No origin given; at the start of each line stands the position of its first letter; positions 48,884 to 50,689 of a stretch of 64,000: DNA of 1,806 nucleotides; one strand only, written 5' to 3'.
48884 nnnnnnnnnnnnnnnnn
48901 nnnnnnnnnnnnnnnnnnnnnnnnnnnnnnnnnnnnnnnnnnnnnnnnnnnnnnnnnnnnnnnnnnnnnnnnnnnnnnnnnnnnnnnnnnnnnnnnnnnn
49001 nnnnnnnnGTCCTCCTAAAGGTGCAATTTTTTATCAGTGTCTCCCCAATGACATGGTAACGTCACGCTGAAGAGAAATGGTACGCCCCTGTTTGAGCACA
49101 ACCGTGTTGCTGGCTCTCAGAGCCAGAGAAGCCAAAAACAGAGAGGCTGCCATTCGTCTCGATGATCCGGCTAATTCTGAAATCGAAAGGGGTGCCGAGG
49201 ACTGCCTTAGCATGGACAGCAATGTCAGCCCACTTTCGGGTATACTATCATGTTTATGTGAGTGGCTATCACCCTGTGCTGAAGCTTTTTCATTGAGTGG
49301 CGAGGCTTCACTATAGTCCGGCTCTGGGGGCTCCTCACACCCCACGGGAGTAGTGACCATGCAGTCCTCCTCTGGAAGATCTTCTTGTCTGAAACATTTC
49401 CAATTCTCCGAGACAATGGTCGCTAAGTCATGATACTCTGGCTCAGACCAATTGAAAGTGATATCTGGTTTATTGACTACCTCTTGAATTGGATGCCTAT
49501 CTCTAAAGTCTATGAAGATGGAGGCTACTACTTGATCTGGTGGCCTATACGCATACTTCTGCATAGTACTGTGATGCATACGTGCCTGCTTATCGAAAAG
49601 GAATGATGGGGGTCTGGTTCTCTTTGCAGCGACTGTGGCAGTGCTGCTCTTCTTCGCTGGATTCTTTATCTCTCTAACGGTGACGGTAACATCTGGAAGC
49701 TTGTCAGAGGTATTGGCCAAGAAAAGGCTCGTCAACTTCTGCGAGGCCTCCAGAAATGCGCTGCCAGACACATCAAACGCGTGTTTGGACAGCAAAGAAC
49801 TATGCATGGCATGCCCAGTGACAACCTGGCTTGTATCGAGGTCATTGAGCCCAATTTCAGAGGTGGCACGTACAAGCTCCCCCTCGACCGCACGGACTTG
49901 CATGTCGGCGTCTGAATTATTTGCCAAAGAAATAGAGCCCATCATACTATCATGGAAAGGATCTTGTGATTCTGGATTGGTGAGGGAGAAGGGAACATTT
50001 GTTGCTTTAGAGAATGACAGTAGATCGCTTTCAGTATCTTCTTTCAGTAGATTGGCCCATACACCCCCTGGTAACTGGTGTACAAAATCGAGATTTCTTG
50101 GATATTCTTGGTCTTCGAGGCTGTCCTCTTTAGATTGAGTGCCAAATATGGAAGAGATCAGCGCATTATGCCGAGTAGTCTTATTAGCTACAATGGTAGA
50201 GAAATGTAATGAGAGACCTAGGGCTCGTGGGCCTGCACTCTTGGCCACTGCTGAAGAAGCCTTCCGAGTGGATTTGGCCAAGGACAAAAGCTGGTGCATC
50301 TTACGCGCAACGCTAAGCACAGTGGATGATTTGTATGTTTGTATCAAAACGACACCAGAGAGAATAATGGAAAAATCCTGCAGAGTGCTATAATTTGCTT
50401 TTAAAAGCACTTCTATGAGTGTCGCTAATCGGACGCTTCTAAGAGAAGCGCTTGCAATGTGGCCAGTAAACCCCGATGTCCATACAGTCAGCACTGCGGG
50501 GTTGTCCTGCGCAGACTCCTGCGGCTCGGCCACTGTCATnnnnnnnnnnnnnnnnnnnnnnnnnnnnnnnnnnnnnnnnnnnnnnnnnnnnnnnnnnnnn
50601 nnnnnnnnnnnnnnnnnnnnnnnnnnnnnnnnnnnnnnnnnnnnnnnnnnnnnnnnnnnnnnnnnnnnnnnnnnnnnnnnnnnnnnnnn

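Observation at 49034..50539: Candidate highly divergent Rad21/Rec8-type kleisin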

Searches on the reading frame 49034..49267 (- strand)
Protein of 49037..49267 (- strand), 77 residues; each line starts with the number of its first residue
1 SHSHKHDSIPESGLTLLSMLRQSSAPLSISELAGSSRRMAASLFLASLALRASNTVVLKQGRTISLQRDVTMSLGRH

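Call 42: search_protein_families(library=pfam, proteins=[window:49037-49267:-], max_evalue=10)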
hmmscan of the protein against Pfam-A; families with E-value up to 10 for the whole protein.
seq(77 aa): 1 family
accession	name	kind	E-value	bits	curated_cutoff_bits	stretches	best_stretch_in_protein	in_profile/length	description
PF04824.21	Rad21_Rec8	-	0.0039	16.9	22.7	1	31-61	11-41/55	Conserved region of Rad21 / Rec8 like protein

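Call 57: search_solved_structures(query=A4, max_evalue=10, show_alignments=5)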
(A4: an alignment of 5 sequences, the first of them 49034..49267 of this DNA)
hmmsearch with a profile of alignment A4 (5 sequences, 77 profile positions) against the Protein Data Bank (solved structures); distinct sequences matched with E-value up to 10: 18.
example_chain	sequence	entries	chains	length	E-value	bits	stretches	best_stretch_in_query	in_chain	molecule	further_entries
6yuf_B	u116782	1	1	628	0.31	14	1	33-73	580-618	Cohesin subunit rad21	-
7pxy_A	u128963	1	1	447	0.39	13.7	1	40-71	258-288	3-phosphoshikimate 1-carboxyvinyltransferase, chloroplastic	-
2rkh_A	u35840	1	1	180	0.72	12.9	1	12-49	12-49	Putative AphA-like transcription factor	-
9war_A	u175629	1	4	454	0.78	12.8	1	40-71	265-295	5-enolpyruvylshikimate-3-phosphate synthase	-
8y2h_B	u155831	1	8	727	0.87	12.6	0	19-62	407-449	Delta-1-pyrroline-5-carboxylate synthase A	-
8umn_A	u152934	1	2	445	0.92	12.5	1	40-71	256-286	3-phosphoshikimate 1-carboxyvinyltransferase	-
8uml_A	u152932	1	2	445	0.92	12.5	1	40-71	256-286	3-phosphoshikimate 1-carboxyvinyltransferase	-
8umm_A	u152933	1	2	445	0.93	12.5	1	40-71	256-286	3-phosphoshikimate 1-carboxyvinyltransferase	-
8umk_A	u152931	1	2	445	0.93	12.5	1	40-71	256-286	3-phosphoshikimate 1-carboxyvinyltransferase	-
8umj_A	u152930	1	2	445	0.98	12.4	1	40-71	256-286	3-phosphoshikimate 1-carboxyvinyltransferase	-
2ag0_A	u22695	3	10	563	1.2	12.1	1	17-47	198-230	benzaldehyde lyase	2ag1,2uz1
2uz1_B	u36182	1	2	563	1.2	12.1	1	17-47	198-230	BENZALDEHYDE LYASE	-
3iae_A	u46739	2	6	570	1.3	12.1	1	17-47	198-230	Benzaldehyde lyase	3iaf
3d7k_A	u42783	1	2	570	1.3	12.1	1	17-47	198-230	Benzaldehyde lyase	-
4qq8_A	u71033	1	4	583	1.3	12.1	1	17-47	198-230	Formolase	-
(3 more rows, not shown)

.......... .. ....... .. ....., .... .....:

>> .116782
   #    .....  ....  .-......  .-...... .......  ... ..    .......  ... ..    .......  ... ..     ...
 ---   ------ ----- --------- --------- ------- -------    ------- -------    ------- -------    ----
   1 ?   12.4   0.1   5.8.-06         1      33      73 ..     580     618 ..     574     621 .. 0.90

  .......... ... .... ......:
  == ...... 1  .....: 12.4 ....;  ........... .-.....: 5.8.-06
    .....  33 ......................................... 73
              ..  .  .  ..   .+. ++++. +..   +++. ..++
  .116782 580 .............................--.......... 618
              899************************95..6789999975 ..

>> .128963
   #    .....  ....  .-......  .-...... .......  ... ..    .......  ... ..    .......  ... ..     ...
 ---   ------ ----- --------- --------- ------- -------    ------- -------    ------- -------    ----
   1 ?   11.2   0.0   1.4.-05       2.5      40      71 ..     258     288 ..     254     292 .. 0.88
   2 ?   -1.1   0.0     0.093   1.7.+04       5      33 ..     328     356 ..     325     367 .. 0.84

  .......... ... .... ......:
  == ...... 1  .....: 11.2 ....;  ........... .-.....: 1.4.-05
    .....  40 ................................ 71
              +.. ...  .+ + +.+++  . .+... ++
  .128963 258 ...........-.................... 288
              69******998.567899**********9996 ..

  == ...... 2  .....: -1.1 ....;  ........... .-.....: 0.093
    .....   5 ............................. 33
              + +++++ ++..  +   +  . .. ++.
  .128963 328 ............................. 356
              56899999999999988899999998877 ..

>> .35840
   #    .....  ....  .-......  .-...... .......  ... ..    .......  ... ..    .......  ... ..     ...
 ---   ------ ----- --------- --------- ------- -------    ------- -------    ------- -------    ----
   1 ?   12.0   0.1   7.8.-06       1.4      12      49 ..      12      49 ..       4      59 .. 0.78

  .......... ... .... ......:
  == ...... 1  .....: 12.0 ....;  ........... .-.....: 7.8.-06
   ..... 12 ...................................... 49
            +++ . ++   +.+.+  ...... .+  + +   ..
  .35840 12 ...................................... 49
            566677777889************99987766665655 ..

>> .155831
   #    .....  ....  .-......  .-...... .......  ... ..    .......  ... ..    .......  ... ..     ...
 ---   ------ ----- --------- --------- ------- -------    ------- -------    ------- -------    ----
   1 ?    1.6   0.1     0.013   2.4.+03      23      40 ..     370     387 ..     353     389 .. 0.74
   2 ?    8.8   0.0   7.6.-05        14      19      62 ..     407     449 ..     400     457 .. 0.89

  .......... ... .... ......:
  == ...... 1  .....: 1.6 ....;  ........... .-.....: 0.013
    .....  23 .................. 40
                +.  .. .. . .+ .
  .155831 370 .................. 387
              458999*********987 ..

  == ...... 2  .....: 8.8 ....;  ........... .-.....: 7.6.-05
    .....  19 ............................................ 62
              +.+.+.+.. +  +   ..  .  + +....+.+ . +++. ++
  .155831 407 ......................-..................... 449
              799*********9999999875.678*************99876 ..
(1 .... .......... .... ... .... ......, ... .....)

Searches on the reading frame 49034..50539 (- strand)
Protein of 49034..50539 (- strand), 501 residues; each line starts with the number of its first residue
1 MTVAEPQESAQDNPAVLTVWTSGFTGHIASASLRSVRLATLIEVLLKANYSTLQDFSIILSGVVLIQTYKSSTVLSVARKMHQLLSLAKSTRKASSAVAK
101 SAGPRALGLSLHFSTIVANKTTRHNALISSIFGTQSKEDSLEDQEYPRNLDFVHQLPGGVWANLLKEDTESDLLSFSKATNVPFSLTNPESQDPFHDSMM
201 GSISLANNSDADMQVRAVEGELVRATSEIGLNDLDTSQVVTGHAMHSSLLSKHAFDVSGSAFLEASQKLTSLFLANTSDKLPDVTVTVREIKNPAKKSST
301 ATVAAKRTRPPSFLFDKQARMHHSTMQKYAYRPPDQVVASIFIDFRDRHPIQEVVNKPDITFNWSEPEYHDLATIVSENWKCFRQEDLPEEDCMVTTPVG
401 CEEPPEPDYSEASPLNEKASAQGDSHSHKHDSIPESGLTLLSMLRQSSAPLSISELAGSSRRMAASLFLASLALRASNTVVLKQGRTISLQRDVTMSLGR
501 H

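Call 3: search_protein_families(library=pfam, proteins=[window:49034-50539:-], max_evalue=10)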
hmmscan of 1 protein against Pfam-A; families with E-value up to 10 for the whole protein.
window:49034-50539:- (501 aa): 1 family
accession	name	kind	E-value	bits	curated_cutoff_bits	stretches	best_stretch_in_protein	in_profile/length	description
PF04824.21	Rad21_Rec8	-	0.026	14.3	22.7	1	455-485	11-41/55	Conserved region of Rad21 / Rec8 like protein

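Call 4: search_solved_structures(query=window:49034-50539:-, max_evalue=10, show_alignments=3)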
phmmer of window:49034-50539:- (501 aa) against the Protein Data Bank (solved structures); distinct sequences matched with E-value up to 10: 3.
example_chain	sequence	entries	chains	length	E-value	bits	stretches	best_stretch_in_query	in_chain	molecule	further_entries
6hfx_B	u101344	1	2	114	0.44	12.7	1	356-395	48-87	Cell division protein FtsX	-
6he6_A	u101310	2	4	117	0.46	12.6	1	356-395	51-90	Cell division protein FtsX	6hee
6mk7_A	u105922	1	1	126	0.52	12.4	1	356-395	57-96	Cell division protein FtsX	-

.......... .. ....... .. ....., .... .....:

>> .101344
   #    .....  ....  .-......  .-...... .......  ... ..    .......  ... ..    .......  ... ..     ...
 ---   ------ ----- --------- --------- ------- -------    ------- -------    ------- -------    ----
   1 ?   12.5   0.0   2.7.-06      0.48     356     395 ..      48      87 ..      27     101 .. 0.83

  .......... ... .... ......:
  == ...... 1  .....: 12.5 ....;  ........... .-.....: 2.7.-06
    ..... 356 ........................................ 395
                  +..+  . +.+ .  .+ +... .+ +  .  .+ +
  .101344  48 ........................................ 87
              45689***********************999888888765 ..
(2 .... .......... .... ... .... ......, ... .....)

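Call 5: find_homologous_proteins(query=window:49034-50539:-, max_evalue=0.01)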
Query window:49034-50539:- (501 aa): 5 proteins with E <= 0.01 among 8000 candidates.
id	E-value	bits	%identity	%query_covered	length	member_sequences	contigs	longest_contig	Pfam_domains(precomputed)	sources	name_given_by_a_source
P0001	0.0e+0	1083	99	100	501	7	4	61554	-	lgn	-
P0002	2.5e-264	895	82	100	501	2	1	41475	-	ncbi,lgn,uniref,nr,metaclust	ncbi:Hypothetical protein GLP15_355 [Giardia lamblia P15]|uniref:Uncharacterized protein n=1 Tax=Gia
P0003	2.1e-214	731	68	100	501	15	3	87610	-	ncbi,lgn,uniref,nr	ncbi:Hypothetical protein GSB_152353 [Giardia duodenalis]|uniref:Uncharacterized protein n=2 Tax=Gia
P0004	3.1e-175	602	59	99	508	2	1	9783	-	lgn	-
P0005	3.5e-168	578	56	99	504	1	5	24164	-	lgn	-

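Call 10: search_solved_structures(query=A1, max_evalue=10, show_alignments=5)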
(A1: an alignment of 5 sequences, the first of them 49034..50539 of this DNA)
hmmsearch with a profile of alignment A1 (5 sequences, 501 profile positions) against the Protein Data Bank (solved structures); distinct sequences matched with E-value up to 10: 0.

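Call 17: search_protein_families(library=pfam, alignment_id=A1, max_evalue=10)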
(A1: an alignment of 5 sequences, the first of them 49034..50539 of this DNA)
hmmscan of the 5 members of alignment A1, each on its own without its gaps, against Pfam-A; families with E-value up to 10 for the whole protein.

A. member 1, window:49034-50539:- (501 aa): 1 family
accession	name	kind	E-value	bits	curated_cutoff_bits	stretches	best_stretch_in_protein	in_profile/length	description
PF04824.21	Rad21_Rec8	-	0.026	14.3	22.7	1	455-485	11-41/55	Conserved region of Rad21 / Rec8 like protein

B. families by the number of members that match (of 5 scanned): 3 families
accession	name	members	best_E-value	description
PF04824.21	Rad21_Rec8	4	0.0013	Conserved region of Rad21 / Rec8 like protein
PF07421.16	Pro-NT_NN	1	0.012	Neurotensin/neuromedin N precursor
PF18677.6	ArnB_C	1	0.038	Archaellum regulatory network B, C-terminal domain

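Call 22: search_protein_representatives(alignment_id=A1)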
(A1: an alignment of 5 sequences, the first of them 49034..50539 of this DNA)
Query: 5 sequences, 501 profile positions. Proteins with E-value up to 0.001 (for the whole library): 1; up to 1e-10: 1; up to 1e-30: 1. The best 1 are listed.
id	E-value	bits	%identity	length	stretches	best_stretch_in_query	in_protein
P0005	1.0e-279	944.8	-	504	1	9-501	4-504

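Call 23: predict_structure(alignment_id=A1)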
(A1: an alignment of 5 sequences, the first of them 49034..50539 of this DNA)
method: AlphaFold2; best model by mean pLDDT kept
length: 501 residues; sequences in the alignment: 5
mean_pLDDT: 30.0   pTM: 0.16
mean pLDDT of the five models: 30.0, 28.0, 27.5, 26.8, 26.7
residues with pLDDT >= 90: 0; 70-90: 0; 50-70: 0; < 50: 501
segments of 3 or more residues with pLDDT < 50: 1-501
pLDDT, mean of each block of 10 residues (from residue 1): 25 25 29 36 41 36 35 39 36 28 24 24 28 26 25 23 23 24 26 28 25 28 27 28 30 33 32 32 29 36 30 35 34 30 28 28 29 30 32 26 29 28 28 35 35 36 38 34 27 25 29
secondary structure, 60 per line:
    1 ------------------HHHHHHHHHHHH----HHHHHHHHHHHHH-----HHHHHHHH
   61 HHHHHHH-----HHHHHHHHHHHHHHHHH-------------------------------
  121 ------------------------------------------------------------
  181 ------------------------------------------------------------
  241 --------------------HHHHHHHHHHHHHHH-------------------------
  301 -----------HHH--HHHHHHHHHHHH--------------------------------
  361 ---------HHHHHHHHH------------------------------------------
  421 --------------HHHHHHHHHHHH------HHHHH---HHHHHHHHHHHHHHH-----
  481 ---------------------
elements in order: H19-30 H35-47 H53-67 H73-89 H261-275 H317-328 H370-378 H435-446 H453-457 H461-475

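Call 24: list_cluster_members(proteins=[window:49034-50539:-, P0004, P0005])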
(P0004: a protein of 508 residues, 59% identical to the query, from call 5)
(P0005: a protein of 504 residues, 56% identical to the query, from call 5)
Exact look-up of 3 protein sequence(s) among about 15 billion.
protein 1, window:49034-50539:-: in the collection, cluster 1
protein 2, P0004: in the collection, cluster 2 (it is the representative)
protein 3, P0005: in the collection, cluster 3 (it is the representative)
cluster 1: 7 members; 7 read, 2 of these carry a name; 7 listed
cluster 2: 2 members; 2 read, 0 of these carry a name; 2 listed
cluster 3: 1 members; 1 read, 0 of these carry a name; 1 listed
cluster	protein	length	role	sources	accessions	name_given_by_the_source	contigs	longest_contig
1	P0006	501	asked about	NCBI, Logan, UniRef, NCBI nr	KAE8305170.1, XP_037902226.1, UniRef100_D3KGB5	hypothetical protein GL50803_006485 [Giardia duodenalis] | Uncharacterized protein n=1 Tax=Giardia intestinalis (strain ATCC 50803 / WB clone C6) ... | hypothetical protein GL50803_006485 [Giardia intestinalis]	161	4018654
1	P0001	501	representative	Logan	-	-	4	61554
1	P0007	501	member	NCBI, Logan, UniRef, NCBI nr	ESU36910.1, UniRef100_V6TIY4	Hypothetical protein DHA2_152448 [Giardia duodenalis] | Uncharacterized protein n=1 Tax=Giardia intestinalis TaxID=5741 RepID=V6TIY4_GIAIN | Hypothetical protein DHA2_152448 [Giardia intestinalis]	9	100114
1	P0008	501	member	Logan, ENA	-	-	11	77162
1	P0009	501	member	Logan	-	-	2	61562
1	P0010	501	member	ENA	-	-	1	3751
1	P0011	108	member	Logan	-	-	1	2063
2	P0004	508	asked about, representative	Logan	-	-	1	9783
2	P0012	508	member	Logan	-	-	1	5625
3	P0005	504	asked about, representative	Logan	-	-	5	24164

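Call 65: find_encoding_contigs(protein=P0005, flank=5000, max_places=3)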
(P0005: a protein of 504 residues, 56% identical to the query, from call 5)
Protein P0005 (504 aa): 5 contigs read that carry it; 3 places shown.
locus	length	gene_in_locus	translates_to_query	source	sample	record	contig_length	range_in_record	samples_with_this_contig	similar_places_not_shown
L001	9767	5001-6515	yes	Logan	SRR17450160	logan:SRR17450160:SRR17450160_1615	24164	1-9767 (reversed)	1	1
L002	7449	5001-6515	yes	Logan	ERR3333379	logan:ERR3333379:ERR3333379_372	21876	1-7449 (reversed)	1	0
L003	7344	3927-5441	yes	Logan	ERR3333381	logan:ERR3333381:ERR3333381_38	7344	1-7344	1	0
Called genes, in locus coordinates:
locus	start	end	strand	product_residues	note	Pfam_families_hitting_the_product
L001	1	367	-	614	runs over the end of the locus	PF03009:GDPD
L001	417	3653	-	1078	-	PF12796:Ank_2 (weak), PF24521:Ank_KRIT1 (faint), PF00023:Ank (faint), PF13606:Ank_3 (faint), PF12796:Ank_2, PF13637:Ank_4, PF13857:Ank_5 (weak), PF12796:Ank_2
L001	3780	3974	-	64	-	-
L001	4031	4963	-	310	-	PF00069:Pkinase, PF07714:PK_Tyr_Ser-Thr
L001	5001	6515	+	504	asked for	-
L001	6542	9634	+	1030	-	PF12796:Ank_2, PF12796:Ank_2, PF13637:Ank_4 (weak), PF12796:Ank_2, PF13857:Ank_5 (weak), PF12796:Ank_2, PF13637:Ank_4 (weak), PF12796:Ank_2, +2 more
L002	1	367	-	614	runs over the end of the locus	PF03009:GDPD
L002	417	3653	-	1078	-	PF12796:Ank_2 (weak), PF24521:Ank_KRIT1 (faint), PF00023:Ank (faint), PF13606:Ank_3 (faint), PF12796:Ank_2, PF13637:Ank_4, PF13857:Ank_5 (weak), PF12796:Ank_2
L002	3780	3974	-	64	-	-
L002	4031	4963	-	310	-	PF00069:Pkinase, PF07714:PK_Tyr_Ser-Thr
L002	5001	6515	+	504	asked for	-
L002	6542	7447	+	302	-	?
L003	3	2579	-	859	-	?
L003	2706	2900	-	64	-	-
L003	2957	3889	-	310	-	PF00069:Pkinase, PF07714:PK_Tyr_Ser-Thr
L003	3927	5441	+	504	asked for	-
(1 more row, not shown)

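Call 66: find_encoding_contigs(protein=P0004, flank=5000, max_places=3)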
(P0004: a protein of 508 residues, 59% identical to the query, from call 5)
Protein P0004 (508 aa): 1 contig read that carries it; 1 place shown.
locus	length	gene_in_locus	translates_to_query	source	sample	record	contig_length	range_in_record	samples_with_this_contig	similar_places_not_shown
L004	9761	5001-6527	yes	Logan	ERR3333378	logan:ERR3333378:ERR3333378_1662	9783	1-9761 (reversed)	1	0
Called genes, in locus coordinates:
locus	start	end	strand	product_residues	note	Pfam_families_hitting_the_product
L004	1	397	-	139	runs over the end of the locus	?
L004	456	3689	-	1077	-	PF12796:Ank_2 (weak), PF24521:Ank_KRIT1 (faint), PF00023:Ank (faint), PF13606:Ank_3 (faint), PF12796:Ank_2, PF13637:Ank_4, PF13857:Ank_5 (weak), PF12796:Ank_2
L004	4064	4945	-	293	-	PF00069:Pkinase, PF07714:PK_Tyr_Ser-Thr, PF14531:Kinase-like (weak)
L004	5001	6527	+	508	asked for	-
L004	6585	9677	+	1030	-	PF12796:Ank_2, PF00023:Ank (faint), PF13606:Ank_3 (faint), PF12796:Ank_2, PF13637:Ank_4 (weak), PF13857:Ank_5 (weak), PF12796:Ank_2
